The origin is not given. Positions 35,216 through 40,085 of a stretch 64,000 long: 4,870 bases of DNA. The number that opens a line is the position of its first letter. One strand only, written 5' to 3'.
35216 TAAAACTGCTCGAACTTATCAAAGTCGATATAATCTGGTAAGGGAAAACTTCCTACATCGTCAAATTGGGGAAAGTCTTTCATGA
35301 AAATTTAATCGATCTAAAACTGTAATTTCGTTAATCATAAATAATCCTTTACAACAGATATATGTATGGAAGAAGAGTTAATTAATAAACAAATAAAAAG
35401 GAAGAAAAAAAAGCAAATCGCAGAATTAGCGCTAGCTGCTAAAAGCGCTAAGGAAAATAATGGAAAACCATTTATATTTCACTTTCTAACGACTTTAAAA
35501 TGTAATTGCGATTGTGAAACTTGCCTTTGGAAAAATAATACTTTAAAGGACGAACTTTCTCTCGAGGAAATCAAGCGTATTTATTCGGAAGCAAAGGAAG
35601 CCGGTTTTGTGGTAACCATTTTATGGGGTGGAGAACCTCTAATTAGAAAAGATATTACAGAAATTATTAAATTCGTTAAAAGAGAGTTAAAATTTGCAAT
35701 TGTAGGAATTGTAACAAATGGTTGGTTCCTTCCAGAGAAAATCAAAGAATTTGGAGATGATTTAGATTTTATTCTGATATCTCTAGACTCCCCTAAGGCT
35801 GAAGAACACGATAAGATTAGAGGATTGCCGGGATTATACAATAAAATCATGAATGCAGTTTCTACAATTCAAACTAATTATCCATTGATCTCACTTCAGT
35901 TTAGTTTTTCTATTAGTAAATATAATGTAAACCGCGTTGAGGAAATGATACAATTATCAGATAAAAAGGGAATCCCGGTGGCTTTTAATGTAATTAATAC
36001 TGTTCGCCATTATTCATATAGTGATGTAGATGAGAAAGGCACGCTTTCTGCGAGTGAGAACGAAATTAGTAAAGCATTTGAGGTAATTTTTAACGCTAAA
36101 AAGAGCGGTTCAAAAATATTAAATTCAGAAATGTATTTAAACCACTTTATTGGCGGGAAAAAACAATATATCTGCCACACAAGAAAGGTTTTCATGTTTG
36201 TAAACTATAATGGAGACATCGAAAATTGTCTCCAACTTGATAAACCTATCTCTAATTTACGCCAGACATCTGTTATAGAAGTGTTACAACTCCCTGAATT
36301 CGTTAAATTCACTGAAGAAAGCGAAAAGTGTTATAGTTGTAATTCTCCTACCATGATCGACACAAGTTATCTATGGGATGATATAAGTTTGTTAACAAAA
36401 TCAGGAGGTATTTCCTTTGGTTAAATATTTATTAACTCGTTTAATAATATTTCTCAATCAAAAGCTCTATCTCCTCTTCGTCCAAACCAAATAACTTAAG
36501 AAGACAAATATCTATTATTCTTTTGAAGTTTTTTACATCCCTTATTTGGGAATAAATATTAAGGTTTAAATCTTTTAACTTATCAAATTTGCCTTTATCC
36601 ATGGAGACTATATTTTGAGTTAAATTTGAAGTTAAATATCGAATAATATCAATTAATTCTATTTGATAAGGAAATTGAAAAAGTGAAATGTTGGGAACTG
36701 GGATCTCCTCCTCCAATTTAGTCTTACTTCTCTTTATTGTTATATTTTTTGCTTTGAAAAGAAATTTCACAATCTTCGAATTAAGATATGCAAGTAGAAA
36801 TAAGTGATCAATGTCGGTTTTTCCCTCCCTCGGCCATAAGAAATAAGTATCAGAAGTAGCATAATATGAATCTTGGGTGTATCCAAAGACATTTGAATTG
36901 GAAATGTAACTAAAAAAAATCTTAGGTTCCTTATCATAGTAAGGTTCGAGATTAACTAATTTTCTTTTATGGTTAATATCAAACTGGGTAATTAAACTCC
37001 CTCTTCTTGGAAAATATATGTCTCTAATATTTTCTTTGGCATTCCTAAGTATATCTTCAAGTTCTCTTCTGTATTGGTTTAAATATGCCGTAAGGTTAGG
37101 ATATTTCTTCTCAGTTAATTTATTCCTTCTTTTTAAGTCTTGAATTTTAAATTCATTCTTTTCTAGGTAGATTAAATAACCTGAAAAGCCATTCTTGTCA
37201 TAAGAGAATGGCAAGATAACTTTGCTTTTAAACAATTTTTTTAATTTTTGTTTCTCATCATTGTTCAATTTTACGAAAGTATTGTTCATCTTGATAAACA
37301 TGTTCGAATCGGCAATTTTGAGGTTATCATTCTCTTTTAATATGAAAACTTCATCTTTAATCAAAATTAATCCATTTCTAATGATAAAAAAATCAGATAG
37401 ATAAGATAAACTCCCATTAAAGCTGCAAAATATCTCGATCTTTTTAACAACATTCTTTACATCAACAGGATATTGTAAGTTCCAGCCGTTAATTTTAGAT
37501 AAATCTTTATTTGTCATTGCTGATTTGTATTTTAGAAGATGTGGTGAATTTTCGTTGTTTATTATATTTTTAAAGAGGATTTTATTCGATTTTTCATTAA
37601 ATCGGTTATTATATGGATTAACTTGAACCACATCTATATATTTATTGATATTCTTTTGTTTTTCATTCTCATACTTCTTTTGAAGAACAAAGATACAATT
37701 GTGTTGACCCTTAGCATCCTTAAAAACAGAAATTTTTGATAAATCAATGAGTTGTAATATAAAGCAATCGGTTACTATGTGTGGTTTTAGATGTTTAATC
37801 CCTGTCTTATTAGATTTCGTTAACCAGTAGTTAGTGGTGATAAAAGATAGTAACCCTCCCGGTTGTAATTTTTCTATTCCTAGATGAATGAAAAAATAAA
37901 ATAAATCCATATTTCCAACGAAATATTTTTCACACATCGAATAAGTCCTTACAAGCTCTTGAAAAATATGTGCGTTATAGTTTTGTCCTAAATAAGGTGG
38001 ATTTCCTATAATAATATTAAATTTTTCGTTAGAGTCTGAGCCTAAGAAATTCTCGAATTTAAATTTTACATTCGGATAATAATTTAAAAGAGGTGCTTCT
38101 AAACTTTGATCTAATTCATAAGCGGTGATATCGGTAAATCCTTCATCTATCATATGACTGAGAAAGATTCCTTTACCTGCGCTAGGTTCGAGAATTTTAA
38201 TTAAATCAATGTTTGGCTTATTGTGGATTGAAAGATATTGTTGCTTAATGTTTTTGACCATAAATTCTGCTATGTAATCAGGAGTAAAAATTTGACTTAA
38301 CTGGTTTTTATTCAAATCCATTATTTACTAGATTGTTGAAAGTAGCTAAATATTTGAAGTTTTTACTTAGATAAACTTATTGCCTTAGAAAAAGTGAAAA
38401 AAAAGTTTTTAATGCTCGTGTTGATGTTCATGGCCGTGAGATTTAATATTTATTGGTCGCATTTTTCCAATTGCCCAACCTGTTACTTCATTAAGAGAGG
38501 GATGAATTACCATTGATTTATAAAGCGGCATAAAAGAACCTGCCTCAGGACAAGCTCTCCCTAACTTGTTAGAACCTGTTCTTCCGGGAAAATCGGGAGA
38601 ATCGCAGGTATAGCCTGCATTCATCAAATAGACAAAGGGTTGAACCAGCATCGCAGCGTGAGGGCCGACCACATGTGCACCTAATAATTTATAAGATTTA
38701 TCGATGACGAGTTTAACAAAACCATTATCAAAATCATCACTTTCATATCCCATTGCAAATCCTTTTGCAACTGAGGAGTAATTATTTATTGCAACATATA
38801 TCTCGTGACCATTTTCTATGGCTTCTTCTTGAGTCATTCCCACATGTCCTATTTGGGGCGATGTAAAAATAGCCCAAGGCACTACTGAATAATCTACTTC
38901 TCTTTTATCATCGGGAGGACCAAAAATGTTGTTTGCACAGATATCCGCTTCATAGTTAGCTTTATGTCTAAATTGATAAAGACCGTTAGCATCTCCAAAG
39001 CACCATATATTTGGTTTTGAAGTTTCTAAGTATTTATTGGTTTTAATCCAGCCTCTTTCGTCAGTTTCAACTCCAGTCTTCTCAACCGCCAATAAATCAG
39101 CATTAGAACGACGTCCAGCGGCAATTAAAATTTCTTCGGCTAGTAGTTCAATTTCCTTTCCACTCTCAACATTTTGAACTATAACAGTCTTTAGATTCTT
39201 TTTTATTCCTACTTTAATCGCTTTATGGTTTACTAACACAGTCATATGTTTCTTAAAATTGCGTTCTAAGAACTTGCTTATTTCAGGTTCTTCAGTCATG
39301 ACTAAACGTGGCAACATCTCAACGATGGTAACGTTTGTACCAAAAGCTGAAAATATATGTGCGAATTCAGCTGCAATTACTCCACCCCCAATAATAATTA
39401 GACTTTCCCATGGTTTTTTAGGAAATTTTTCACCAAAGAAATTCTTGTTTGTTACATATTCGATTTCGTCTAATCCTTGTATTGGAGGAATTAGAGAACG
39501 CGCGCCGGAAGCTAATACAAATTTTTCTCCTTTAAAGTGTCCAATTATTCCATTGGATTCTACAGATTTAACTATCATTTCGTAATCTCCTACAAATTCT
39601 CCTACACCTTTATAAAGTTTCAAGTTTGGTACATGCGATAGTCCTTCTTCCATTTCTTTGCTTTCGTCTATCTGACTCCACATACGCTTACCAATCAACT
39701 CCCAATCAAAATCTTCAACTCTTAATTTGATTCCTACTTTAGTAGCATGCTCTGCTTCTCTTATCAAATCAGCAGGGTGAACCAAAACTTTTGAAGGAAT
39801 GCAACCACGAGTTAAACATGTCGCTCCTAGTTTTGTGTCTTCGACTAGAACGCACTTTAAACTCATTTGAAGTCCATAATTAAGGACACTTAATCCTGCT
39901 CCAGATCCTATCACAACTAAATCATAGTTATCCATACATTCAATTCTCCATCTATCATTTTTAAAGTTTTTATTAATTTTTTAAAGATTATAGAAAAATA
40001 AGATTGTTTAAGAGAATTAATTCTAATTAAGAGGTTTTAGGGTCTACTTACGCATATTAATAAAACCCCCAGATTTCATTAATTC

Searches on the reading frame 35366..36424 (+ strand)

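Call 42: search_protein_families(library=pfam, proteins=[window:35366-36424:+], max_evalue=0.0001)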
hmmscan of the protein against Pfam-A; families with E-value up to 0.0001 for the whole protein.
window:35366-36424:+ (352 aa): 3 families
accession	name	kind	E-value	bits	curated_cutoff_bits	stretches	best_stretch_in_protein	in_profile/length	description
PF04055.27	Radical_SAM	-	3.7e-16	60.2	29.5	1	42-196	3-164/166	Radical SAM superfamily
PF11946.13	DUF3463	-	6.2e-06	26.5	31.3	1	215-334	6-119/134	Domain of unknown function (DUF3463)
PF13186.11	SPASM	-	1.9e-05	25.3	21.5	0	270-326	1-67/67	Iron-sulfur cluster-binding domain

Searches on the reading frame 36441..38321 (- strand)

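Call 42: search_protein_families(library=pfam, proteins=[window:36441-38321:-], max_evalue=0.0001)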
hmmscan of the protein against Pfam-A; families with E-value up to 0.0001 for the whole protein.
window:36441-38321:- (626 aa): 2 families
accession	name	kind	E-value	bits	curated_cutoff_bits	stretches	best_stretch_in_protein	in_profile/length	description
PF07669.17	Eco57I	-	4.3e-20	72.9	25.3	1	90-200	63-171/171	Eco57I restriction-modification methylase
PF12950.13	TaqI_C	-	4.8e-09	37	26.5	1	450-536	31-108/118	TaqI-like C-terminal specificity domain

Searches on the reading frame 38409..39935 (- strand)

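Call 42: search_protein_families(library=pfam, proteins=[window:38409-39935:-], max_evalue=0.0001)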
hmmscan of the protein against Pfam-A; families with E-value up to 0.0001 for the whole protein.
window:38409-39935:- (508 aa): 4 families
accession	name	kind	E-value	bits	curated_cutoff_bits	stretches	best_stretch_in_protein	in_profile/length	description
PF07992.20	Pyr_redox_2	-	8e-46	157.2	26.1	1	4-329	1-290/291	Pyridine nucleotide-disulphide oxidoreductase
PF02852.28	Pyr_redox_dim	-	1.1e-20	74.3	25.3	1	352-445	1-90/110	Pyridine nucleotide-disulphide oxidoreductase, dimerisation domain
PF00070.33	Pyr_redox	-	1.3e-14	54.9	22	1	179-252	2-78/82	Pyridine nucleotide-disulphide oxidoreductase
PF13738.12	Pyr_redox_3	-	3.4e-05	23.7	30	1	169-314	157-305/305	Pyridine nucleotide-disulphide oxidoreductase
